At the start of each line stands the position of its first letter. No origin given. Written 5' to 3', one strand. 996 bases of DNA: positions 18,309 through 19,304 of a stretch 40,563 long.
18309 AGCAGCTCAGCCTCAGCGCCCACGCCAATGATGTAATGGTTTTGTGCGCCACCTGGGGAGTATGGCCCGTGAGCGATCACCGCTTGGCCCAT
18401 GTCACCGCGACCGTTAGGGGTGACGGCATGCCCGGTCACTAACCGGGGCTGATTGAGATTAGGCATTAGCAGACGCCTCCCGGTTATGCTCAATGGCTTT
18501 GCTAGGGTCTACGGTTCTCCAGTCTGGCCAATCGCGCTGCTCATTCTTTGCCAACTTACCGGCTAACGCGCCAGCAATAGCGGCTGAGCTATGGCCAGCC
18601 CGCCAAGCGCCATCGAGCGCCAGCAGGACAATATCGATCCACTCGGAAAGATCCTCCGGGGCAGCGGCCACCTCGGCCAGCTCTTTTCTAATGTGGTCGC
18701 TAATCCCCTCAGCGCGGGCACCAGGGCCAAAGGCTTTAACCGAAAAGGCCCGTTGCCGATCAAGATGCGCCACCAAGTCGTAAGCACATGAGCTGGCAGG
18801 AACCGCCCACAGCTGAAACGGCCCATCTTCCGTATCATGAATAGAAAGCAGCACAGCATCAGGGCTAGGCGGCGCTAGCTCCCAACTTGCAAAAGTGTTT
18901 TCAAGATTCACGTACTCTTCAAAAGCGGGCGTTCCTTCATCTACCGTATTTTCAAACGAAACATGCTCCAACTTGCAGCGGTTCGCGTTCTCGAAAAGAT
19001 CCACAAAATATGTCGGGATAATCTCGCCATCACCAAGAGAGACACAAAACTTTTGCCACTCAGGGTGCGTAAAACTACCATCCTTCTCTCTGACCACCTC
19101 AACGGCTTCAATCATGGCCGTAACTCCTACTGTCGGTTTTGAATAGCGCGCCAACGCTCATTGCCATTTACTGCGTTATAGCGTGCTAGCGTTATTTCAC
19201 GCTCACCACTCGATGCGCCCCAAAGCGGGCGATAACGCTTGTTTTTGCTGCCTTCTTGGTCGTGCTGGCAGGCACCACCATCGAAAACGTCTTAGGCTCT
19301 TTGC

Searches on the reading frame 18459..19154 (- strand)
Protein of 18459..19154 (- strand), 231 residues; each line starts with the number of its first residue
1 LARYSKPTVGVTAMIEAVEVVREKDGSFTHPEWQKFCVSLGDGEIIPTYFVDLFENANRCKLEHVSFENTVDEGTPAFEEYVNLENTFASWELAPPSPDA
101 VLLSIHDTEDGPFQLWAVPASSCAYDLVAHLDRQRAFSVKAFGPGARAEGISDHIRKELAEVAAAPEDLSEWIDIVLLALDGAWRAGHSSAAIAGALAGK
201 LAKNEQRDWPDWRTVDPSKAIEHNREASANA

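Call 78: search_protein_families(library=phrogs, proteins=[window:18459-19154:-], max_evalue=0.00001)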
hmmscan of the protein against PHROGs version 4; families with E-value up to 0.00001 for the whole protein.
window:18459-19154:- (231 aa): 8 families
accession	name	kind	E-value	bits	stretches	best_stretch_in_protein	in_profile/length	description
phrog_4826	-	unknown function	2.9e-49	168.6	1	123-228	52-157/210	-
phrog_1372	-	unknown function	7.7e-19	69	1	12-126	55-162/194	-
phrog_11952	-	unknown function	4.4e-15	56.7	1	125-222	177-254/260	-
phrog_17234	-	unknown function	1.9e-12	48.3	1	149-226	81-158/203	-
phrog_28084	-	unknown function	7.1e-11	42.8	1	150-227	304-381/385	-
phrog_6144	-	unknown function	1.7e-10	42.7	1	135-220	95-179/182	-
phrog_8589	-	unknown function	1.8e-09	38.3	1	136-222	105-190/232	-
phrog_20322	-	unknown function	8e-06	26.6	0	16-118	73-166/223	-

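Call 81: search_protein_families(library=pfam, proteins=[window:18459-19154:-], max_evalue=0.01)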
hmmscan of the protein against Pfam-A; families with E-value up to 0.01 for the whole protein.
window:18459-19154:- (231 aa): 1 family
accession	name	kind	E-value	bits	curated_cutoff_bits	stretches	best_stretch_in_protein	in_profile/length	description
PF04447.17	dATP-dGTP_PPHyd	-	1.7e-24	86.3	23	1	133-225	4-95/97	dATP/dGTP pyrophosphohydrolase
